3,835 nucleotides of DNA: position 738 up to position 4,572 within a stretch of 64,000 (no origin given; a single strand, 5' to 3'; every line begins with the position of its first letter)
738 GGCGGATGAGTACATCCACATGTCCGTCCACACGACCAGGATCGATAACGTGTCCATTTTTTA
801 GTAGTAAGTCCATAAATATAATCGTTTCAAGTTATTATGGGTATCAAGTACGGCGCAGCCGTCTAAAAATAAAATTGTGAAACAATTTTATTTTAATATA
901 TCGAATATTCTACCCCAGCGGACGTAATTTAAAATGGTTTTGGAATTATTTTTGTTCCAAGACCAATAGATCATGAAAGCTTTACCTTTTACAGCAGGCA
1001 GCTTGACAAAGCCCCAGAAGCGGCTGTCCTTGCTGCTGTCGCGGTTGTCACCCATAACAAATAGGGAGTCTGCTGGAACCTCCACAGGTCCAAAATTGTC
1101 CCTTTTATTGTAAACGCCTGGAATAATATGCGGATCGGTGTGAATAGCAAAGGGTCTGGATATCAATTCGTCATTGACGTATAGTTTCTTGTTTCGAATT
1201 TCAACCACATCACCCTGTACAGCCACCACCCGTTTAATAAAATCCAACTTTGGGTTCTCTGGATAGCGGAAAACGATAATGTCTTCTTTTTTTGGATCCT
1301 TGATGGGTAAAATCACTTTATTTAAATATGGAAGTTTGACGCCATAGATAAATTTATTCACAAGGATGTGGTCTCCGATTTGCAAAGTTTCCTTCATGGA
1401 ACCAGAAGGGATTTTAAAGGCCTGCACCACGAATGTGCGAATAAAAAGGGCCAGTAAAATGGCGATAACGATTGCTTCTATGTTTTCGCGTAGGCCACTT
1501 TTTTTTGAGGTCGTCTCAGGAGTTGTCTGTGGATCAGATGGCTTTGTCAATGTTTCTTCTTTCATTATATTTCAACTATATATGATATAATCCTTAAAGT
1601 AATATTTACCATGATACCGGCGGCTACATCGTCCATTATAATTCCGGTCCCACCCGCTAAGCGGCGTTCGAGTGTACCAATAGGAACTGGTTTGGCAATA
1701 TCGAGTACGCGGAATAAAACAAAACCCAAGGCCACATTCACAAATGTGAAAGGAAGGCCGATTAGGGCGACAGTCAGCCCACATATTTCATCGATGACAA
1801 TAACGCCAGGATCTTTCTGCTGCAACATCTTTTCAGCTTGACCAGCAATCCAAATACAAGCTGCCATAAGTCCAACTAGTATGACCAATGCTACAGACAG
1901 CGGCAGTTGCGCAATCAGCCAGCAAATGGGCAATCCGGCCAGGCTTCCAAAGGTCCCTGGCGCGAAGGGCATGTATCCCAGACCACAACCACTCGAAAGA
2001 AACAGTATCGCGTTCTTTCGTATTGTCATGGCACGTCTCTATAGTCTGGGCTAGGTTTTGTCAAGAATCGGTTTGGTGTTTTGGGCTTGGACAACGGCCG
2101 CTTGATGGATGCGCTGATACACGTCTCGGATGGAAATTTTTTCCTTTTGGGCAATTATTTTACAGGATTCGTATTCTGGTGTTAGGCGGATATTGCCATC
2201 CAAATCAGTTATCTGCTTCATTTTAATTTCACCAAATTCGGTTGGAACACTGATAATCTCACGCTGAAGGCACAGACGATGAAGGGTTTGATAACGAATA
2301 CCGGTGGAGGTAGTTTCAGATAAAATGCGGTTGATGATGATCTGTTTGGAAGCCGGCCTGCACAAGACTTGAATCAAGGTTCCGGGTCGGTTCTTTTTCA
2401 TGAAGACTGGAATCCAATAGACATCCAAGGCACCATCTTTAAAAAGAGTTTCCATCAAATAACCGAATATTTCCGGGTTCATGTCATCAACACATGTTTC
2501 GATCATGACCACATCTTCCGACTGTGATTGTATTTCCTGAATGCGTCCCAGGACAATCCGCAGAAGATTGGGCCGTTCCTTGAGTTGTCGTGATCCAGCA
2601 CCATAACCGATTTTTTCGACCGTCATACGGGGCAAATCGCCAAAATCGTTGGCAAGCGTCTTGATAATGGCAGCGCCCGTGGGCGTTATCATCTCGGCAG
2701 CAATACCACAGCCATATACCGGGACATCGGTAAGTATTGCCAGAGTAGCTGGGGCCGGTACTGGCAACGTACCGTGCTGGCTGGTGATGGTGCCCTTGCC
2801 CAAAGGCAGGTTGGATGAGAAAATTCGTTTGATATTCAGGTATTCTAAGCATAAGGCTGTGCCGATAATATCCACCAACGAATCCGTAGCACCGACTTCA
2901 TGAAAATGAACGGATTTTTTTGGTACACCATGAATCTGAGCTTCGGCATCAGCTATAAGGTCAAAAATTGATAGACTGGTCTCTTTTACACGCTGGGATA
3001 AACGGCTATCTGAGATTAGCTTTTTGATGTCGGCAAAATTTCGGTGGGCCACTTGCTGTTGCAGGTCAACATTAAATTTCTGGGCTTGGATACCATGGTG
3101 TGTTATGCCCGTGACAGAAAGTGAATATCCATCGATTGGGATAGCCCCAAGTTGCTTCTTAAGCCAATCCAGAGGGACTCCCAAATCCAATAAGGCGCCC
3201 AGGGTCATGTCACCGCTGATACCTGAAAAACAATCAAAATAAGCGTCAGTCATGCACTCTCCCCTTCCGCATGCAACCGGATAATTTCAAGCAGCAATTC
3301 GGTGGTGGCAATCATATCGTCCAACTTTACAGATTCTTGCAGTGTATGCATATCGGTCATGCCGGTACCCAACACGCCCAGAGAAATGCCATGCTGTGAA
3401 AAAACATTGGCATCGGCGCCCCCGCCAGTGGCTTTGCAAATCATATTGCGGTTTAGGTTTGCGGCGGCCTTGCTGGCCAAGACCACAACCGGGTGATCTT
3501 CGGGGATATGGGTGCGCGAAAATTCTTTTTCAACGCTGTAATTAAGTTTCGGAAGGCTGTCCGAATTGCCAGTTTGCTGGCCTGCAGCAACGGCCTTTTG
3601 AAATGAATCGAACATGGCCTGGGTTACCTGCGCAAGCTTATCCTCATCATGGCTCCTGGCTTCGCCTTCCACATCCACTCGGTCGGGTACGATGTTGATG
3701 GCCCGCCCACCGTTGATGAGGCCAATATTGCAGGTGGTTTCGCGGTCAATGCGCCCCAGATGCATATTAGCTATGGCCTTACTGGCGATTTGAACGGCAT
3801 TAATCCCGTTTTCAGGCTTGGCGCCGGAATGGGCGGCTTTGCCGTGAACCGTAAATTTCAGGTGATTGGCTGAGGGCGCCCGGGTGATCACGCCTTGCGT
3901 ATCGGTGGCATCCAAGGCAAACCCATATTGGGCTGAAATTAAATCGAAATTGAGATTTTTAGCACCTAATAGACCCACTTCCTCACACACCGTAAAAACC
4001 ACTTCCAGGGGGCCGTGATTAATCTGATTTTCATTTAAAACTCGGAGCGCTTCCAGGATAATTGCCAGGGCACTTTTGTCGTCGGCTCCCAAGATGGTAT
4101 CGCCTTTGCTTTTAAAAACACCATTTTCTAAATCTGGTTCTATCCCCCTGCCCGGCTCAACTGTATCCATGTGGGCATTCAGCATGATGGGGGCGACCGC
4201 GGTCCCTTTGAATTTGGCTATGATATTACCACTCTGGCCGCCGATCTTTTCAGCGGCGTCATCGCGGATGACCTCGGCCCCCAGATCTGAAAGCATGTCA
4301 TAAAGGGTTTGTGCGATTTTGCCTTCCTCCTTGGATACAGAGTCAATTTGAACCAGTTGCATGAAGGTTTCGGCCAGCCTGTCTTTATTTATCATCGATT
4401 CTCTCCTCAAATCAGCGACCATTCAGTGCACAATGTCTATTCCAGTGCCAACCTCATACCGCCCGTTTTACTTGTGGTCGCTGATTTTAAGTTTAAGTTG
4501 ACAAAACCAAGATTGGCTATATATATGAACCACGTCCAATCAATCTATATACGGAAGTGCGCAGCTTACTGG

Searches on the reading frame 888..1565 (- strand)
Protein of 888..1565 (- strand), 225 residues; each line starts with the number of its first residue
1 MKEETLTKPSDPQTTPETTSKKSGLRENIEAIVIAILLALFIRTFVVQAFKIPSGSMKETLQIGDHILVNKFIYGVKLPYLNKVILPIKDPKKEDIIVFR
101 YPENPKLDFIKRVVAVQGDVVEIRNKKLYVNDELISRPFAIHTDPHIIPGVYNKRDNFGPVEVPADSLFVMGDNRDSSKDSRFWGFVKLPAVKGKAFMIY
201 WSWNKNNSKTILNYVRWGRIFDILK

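Call 9: search_protein_families(library=ncbifam, proteins=[window:888-1565:-], max_evalue=0.00001)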
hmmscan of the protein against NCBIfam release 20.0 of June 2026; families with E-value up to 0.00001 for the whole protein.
window:888-1565:- (225 aa): 5 families
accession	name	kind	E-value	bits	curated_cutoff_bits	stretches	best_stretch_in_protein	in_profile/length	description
TIGR02227.1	sigpep_I_bact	equivalog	4.8e-52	176.1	47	1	29-204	2-162/162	signal peptidase I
NF008114.0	PRK10861.1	equivalog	1.8e-43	149.1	277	2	11-123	46-158/324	signal peptidase I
TIGR02771.1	TraF_Ti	equivalog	1.5e-09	37.6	100.25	1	108-194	83-163/171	conjugative transfer signal peptidase TraF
TIGR02754.1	sod_Ni_protease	equivalog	1.2e-07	32.1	63.25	0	164-196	56-88/90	nickel-type superoxide dismutase maturation protease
NF010459.0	PRK13884.1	subfamily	1.9e-07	30.7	156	1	109-194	88-170/178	conjugal transfer peptidase TraF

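Call 68: find_encoding_contigs(protein=window:888-1565:-, flank=10000, max_places=2)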
Protein window:888-1565:- (225 aa): 23 contigs read that carry it; 2 places shown.
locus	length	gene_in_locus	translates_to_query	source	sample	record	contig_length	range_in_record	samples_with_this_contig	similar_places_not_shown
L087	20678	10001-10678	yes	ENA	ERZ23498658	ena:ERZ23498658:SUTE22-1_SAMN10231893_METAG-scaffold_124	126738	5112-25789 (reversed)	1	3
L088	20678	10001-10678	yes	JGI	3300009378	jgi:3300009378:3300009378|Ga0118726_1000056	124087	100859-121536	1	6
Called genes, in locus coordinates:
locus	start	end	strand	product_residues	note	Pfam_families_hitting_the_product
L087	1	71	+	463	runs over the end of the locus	PF00483:NTP_transferase, PF12804:NTP_transf_3 (weak), PF22640:ManC_GMP_beta-helix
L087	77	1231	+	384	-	PF00155:Aminotran_1_2 (weak), PF01041:DegT_DnrJ_EryC1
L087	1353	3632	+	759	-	-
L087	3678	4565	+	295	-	-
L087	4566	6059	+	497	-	PF13191:AAA_16 (weak), PF13604:AAA_30 (faint), PF00004:AAA (faint), PF13401:AAA_22, PF00691:OmpA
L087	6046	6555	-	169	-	PF13471:Transglut_core3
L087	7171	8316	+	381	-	PF04389:Peptidase_M28, PF01546:Peptidase_M20, PF05343:Peptidase_M42, PF07687:M20_dimer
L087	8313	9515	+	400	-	PF01969:Ni_insertion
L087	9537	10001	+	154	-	PF04608:PgpA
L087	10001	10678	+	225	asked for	PF10502:Peptidase_S26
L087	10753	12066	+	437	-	PF07969:Amidohydro_3 (faint), PF01979:Amidohydro_1, PF12890:DHOase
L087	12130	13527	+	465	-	PF00072:Response_reg, PF00158:Sigma54_activat, PF14532:Sigma54_activ_2, PF00004:AAA (weak), PF25601:AAA_lid_14, PF02954:HTH_8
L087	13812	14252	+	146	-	PF07963:N_methyl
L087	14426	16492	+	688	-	PF13431:TPR_17 (faint), PF13428:TPR_14 (faint), PF00515:TPR_1 (faint), PF07719:TPR_2 (faint), PF13424:TPR_12 (weak), PF13414:TPR_11 (weak), PF13432:TPR_16 (weak), PF14559:TPR_19, +6 more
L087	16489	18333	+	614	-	PF07719:TPR_2 (faint), PF13424:TPR_12 (faint), PF21033:RMD1-3 (faint), PF00515:TPR_1 (faint), PF13181:TPR_8 (faint), PF14559:TPR_19, PF13414:TPR_11 (weak), PF13432:TPR_16 (weak), +4 more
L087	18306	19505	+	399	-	PF07884:VKOR, PF13462:Thioredoxin_4, PF01323:DSBA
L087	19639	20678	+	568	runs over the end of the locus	PF02366:PMT (weak), PF13231:PMT_2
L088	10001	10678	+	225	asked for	PF10502:Peptidase_S26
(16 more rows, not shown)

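Call 82: search_protein_families(library=ncbifam, proteins=[L087:13812-14252:+, L087:14426-16492:+, L087:12130-13527:+], max_evalue=0.000001)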
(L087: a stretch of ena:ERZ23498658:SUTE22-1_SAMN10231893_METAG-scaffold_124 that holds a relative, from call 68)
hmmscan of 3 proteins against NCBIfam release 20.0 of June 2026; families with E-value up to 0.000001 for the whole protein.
L087:13812-14252:+ (146 aa): 6 families
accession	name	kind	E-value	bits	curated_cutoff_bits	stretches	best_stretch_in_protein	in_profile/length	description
NF041775.1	typeIV_PilA_Myxo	equivalog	1.1e-16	61.5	400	1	4-63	5-64/214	type IV pilin protein PilA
TIGR01710.1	typeII_sec_gspG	equivalog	1.1e-10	41.6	88.85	1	10-61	1-52/134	type II secretion system major pseudopilin GspG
TIGR02532.1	IV_pilin_GFxxxE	domain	1.4e-10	40.5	16.3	1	10-32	2-24/24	prepilin-type N-terminal cleavage/methylation domain-containing protein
NF007862.0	PRK10574.1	equivalog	1.9e-10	41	138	1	8-42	3-37/145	prepilin peptidase-dependent pilin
NF040999.1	pilin_ComGC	equivalog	2.9e-08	33.8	75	1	10-48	2-39/84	competence type IV pilus major pilin ComGC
TIGR01708.2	typeII_sec_gspH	equivalog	5.1e-08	33.1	80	1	10-36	2-28/169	type II secretion system minor pseudopilin GspH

L087:14426-16492:+ (688 aa): 6 families
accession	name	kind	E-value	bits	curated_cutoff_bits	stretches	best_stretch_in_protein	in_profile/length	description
TIGR02917.1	PEP_TPR_lipo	equivalog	1.5e-12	46.3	312.2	1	426-543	790-897/899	XrtA/PEP-CTERM system TPR-repeat protein PrsT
NF040959.1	MamA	equivalog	3.1e-11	43.1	200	0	458-536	84-158/204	magnetosome protein MamA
TIGR02521.1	type_IV_pilW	equivalog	3.9e-10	39.7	154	1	494-644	42-194/234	type IV pilus biogenesis/stability protein PilW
NF047558.1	TPR_END_plus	domain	5.1e-08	32.8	32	0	488-516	4-32/56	TPR end-of-group domain-containing protein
NF052400.1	M48_BAM_BepA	equivalog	2.3e-07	30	570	1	503-637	291-427/483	beta-barrel assembly-enhancing protease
NF002725.1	PRK02603.1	equivalog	6.5e-07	29.5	143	0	460-535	50-124/173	photosystem I assembly protein Ycf3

L087:12130-13527:+ (465 aa): 112 families (the best 25 are shown)
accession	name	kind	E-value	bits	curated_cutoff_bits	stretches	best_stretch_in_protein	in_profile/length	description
NF008469.0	PRK11361.1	equivalog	7.8e-133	443.5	714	1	8-463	6-456/461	acetoacetate metabolism transcriptional regulator AtoC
TIGR01818.1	ntrC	equivalog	4.7e-122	408.1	558.6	1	9-458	1-460/463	nitrogen regulation protein NR(I)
TIGR02915.1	PEP_resp_reg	equivalog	2.1e-120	402.6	502.6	1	9-463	1-444/445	PEP-CTERM-box response regulator transcription factor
NF007689.0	PRK10365.1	equivalog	1.1e-113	380.3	760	1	8-454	7-435/441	sigma-54-dependent response regulator transcription factor ZraR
NF041946.1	LuxO_transreg_Vib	equivalog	9e-110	367.6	800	1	12-459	2-458/463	quorum-sensing sigma-54 dependent transcriptional regulator LuxO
TIGR01817.1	nifA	equivalog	2e-106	356.9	528.85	1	116-463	168-529/534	nif-specific transcriptional activator NifA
NF041552.1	TF_PrdR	equivalog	4.6e-104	348.8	795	1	124-460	251-575/577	sigma-54 dependent transcriptional regulator PrdR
NF011695.0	PRK15115.1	equivalog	3.9e-103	345.6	763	1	4-449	4-424/445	two-component system response regulator GlrR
NF051870.1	NAssimRespRegNtrX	equivalog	1.3e-102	344.1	600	1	8-458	3-447/452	nitrogen assimilation response regulator NtrX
NF050807.1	TransRegFlbDCaul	equivalog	1.3e-98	330.8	750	1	27-460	21-437/454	sigma-54-dependent transcriptional regulator FlbD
NF008176.1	PRK10923.1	equivalog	2e-98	330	620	1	7-462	4-467/469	nitrogen regulation protein NR(I)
NF038308.1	RNA_repair_RtcR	equivalog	1.2e-96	324.6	650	1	5-462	27-517/530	RNA repair transcriptional activator RtcR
NF003451.0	PRK05022.1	equivalog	2.8e-95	320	476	1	117-456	158-503/512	nitric oxide reductase transcriptional regulator NorR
NF049963.1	RespRegFlgRCampy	domain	2.9e-93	313.1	750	1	9-404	3-393/429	fla regulon two-component system response regulator FlgR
TIGR02329.1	propionate_PrpR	equivalog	1.2e-82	278.3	499.2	1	112-458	173-524/526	propionate catabolism operon regulatory protein PrpR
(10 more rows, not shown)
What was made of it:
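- A type IV pilin gene with a sigma-54 regulator lies about 7.7 kb away, just outside the window (calls 68, 82).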

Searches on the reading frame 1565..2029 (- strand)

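Call 9: search_protein_families(library=ncbifam, proteins=[window:1565-2029:-], max_evalue=0.00001)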
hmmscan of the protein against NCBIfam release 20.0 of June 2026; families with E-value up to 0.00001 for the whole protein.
window:1565-2029:- (154 aa): 1 family
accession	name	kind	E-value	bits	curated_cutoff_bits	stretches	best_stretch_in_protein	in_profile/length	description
NF008288.0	PRK11068.1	equivalog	1.9e-32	112.5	226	1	5-152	12-160/165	phosphatidylglycerophosphatase A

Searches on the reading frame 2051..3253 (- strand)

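Call 9: search_protein_families(library=ncbifam, proteins=[window:2051-3253:-], max_evalue=0.00001)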
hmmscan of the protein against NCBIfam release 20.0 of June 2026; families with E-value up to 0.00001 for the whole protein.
window:2051-3253:- (400 aa): 2 families
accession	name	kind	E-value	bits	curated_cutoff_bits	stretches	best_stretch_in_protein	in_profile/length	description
TIGR00299.2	nickel_LarC1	equivalog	3.2e-65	218.9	90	1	71-235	1-165/165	nickel pincer cofactor biosynthesis protein LarC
NF052512.1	nickel_LarC2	equivalog_domain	3.4e-42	143.2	50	1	248-365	1-118/118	nickel pincer cofactor biosynthesis protein LarC2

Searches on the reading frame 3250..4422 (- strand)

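Call 9: search_protein_families(library=ncbifam, proteins=[window:3250-4422:-], max_evalue=0.00001)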
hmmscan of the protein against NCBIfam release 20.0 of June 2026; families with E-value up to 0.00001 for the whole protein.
window:3250-4422:- (390 aa): 43 families (the best 25 are shown)
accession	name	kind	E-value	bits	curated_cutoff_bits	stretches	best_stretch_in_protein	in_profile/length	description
TIGR01883.1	PepT-like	hypoth_equivalog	5.4e-97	325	274.25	1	15-381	1-360/361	peptidase T-like protein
NF004788.0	PRK06133.1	subfamily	1.6e-38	132.8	349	1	6-373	36-402/417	glutamate carboxypeptidase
NF003976.0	PRK05469.1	subfamily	1.2e-37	129.7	255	1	102-386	129-407/409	tripeptide aminopeptidase PepT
NF009920.0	PRK13381.1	subfamily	6.5e-34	117.4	293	1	100-386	130-410/412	peptidase T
TIGR01910.1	DapE-ArgE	subfamily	9.7e-32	110.6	217.6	1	21-374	5-371/373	ArgE/DapE family deacylase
NF005602.0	PRK07338.1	equivalog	4.3e-27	94.7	357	1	48-377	66-392/409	hydrolase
NF006365.0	PRK08588.1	subfamily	3.8e-26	92.3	289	1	11-380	4-376/383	succinyl-diaminopimelate desuccinylase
TIGR01892.1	AcOrn-deacetyl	equivalog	1e-25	90.6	297.7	1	18-380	1-364/365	acetylornithine deacetylase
NF005710.0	PRK07522.1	subfamily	3.6e-25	88.9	412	1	11-382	5-386/391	acetylornithine deacetylase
NF006399.0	PRK08651.1-2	equivalog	8.4e-23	81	381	1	13-221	3-214/405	succinyl-diaminopimelate desuccinylase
TIGR01882.1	peptidase-T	equivalog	4.1e-21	75.3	285.75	1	102-386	130-408/410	peptidase T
NF005678.0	PRK07473.1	equivalog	2.2e-20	73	386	1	67-378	64-369/376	M20/M25/M40 family metallo-hydrolase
TIGR01891.1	amidohydrolases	subfamily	5.6e-20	71.8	153.75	1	29-291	14-282/366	amidohydrolase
TIGR01900.1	dapE-gram_pos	equivalog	1.6e-19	70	304.2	1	14-377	3-346/351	succinyl-diaminopimelate desuccinylase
TIGR01893.1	aa-his-dipept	subfamily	5.6e-19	68.2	343.75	1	13-223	3-211/478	beta-Ala-His dipeptidase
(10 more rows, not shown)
